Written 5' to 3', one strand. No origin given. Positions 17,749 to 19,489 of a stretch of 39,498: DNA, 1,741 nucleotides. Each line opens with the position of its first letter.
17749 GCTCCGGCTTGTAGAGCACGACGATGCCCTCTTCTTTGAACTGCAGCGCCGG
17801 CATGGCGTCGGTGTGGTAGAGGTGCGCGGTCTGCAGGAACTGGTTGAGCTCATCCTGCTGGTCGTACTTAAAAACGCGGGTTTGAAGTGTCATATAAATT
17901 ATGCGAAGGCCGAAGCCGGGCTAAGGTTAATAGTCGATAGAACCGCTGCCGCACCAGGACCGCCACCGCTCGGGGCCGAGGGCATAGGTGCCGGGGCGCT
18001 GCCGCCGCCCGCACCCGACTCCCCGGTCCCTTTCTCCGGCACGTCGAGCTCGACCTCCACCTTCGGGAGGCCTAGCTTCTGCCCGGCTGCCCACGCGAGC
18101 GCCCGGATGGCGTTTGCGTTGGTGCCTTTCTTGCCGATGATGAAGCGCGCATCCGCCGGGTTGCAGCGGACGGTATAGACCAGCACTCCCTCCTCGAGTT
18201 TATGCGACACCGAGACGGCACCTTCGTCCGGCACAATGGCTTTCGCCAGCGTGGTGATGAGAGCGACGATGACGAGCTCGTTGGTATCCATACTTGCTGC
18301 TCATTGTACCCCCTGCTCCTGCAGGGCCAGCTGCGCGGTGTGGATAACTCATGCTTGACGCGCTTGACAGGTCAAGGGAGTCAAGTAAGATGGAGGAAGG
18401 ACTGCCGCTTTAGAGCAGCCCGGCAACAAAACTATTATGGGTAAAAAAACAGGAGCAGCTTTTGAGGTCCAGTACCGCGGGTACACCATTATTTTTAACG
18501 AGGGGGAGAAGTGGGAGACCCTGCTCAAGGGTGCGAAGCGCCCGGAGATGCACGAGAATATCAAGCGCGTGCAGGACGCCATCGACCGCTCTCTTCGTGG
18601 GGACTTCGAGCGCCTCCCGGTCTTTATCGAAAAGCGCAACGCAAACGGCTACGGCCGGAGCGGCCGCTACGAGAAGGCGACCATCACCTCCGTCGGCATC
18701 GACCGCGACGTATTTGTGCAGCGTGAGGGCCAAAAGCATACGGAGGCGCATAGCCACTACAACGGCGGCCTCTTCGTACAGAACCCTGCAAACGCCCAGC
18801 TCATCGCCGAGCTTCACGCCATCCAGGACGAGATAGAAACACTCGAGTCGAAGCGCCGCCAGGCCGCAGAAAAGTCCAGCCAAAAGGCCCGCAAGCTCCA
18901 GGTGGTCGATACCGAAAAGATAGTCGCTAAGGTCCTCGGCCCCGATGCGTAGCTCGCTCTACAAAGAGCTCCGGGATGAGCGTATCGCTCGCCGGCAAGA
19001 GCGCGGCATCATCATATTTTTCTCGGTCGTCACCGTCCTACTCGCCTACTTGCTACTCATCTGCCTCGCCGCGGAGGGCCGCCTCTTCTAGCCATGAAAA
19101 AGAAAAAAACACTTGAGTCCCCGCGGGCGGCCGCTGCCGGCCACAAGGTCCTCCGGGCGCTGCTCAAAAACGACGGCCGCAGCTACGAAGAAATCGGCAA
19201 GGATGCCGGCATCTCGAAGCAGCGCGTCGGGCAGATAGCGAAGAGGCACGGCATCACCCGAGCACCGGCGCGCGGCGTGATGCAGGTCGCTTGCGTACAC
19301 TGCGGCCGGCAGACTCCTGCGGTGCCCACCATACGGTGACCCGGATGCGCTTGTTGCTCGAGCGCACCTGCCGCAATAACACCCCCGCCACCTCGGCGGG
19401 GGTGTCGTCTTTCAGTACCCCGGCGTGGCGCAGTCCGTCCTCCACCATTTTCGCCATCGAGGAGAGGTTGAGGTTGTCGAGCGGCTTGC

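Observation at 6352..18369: Recurrent composite element: DnaA(-like) box, exactly 7 nt, then GCTTGAC(A/G)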

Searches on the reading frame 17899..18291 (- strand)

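Call 12: search_protein_families(library=pfam, max_evalue=0.01, proteins=[window:17899-18291:-])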
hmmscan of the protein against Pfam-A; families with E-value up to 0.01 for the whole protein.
window:17899-18291:- (130 aa): 1 family
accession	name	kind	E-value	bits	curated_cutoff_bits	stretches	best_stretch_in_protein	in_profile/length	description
PF13083.13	KH_KhpA-B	-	7.1e-12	45.5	32.1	1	11-81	3-72/73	KhpA/KhpB, KH domain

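Call 13: search_protein_families(library=phrogs, max_evalue=0.001, proteins=[window:17899-18291:-])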
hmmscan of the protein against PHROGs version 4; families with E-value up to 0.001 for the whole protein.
window:17899-18291:- (130 aa): 0 families

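Call 82: search_protein_families(library=ncbifam, max_evalue=0.01, proteins=[window:17899-18291:-])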
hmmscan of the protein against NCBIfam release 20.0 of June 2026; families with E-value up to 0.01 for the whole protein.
window:17899-18291:- (130 aa): 2 families
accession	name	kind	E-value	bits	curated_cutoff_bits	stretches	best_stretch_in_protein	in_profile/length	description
NF001748.0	PRK00468.1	equivalog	4.8e-08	33.2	106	1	10-72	3-65/75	KH domain-containing protein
NF002761.0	PRK02821.1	equivalog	1.6e-05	24.8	106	1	12-71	6-65/77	RNA-binding protein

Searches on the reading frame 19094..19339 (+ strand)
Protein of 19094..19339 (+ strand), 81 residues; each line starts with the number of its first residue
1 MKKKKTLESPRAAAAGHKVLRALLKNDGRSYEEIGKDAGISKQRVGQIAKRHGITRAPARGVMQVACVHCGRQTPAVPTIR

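Call 12: search_protein_families(library=pfam, max_evalue=0.01, proteins=[window:19094-19339:+])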
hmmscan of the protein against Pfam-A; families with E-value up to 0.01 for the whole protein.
window:19094-19339:+ (81 aa): 2 families
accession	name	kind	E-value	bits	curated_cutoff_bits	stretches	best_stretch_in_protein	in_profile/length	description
PF04545.22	Sigma70_r4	-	0.00012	21.9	24.1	1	24-51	17-43/50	Sigma-70, region 4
PF13412.12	HTH_24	-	0.0031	17.5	21.9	1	18-48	7-37/48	Winged helix-turn-helix DNA-binding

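Call 13: search_protein_families(library=phrogs, max_evalue=0.001, proteins=[window:19094-19339:+])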
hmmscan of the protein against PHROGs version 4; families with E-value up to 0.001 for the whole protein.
window:19094-19339:+ (81 aa): 1 family
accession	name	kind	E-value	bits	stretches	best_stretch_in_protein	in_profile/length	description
phrog_686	-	DNA, RNA and nucleotide metabolism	1.4e-06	29.5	1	17-50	38-70/76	HTH DNA binding protein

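Call 58: search_solved_structures(query=window:19094-19339:+, max_evalue=1, show_alignments=3)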
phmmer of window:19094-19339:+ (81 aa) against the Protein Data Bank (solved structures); distinct sequences matched with E-value up to 1: 8.
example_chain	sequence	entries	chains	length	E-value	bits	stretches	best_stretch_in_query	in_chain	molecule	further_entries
7ckq_F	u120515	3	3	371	0.24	14.9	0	26-59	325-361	RNA polymerase sigma factor SigA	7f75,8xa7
8x6f_E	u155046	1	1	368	0.28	14.7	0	26-59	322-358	RNA polymerase sigma factor SigA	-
7pp4_f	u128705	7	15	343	0.35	14.4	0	17-50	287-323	RNA polymerase sigma factor SigB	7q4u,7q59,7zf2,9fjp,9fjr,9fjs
4g6d_A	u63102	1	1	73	0.38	14.3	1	26-60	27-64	RNA polymerase sigma factor rpoD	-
5cwg_A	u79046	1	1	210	0.48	13.9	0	25-58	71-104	Designed helical repeat protein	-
7l7b_F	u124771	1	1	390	0.54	13.8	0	26-59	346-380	RNA polymerase sigma factor SigA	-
4g8x_A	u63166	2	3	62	0.76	13.3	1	26-50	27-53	RNA polymerase sigma factor rpoD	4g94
8w1m_A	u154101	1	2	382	0.87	13.1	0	8-66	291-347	Chaperone protein DnaK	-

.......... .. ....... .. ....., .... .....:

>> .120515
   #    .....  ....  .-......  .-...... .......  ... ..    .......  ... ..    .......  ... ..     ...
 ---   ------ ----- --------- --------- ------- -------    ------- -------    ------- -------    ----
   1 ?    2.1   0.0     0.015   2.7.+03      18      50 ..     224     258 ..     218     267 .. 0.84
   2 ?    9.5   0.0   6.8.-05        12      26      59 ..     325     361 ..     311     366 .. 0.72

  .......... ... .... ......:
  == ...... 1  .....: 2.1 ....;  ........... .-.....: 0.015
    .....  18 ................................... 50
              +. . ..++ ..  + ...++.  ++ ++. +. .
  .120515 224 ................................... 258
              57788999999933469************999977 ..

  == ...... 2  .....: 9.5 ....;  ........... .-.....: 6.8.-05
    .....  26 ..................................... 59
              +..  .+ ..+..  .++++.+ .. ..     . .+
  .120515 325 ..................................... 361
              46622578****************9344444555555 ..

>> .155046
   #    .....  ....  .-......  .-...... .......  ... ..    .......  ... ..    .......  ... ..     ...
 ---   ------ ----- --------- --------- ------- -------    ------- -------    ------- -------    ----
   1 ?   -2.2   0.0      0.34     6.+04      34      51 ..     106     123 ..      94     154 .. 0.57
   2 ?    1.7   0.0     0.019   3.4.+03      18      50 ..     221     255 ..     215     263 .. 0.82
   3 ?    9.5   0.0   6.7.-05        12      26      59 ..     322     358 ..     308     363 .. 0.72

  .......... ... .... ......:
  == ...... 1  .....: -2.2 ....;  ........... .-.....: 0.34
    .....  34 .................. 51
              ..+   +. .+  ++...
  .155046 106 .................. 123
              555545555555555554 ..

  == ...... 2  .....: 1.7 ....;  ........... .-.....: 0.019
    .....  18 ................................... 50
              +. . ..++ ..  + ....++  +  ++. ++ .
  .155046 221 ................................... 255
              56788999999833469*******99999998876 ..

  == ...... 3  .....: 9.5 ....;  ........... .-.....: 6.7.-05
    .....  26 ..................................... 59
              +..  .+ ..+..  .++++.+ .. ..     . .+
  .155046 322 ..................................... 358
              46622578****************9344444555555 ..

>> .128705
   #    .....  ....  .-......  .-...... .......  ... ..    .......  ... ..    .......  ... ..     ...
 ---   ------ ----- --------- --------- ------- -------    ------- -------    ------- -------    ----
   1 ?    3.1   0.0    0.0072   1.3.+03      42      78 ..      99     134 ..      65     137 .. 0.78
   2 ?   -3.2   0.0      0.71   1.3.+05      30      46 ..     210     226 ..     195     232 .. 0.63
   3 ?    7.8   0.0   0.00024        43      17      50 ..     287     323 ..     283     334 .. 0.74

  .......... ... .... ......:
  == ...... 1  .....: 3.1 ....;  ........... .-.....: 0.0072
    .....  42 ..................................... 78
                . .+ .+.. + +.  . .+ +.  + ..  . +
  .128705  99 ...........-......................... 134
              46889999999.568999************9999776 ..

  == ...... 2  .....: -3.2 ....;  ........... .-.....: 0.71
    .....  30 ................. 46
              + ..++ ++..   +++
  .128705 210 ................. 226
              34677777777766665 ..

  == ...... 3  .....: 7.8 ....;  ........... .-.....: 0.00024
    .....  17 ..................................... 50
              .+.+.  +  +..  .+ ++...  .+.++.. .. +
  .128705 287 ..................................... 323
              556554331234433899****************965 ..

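Call 82: search_protein_families(library=ncbifam, max_evalue=0.01, proteins=[window:19094-19339:+])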
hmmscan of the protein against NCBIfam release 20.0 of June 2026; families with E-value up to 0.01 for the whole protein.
window:19094-19339:+ (81 aa): 2 families
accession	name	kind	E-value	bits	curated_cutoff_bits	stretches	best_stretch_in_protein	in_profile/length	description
NF005693.0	PRK07500.1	equivalog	0.0023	17.1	315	1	23-51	240-268/289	RNA polymerase factor sigma-32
TIGR02937.1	sigma70-ECF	superfamily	0.0054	16.4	42.9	1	27-51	132-156/165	sigma-70 family RNA polymerase sigma factor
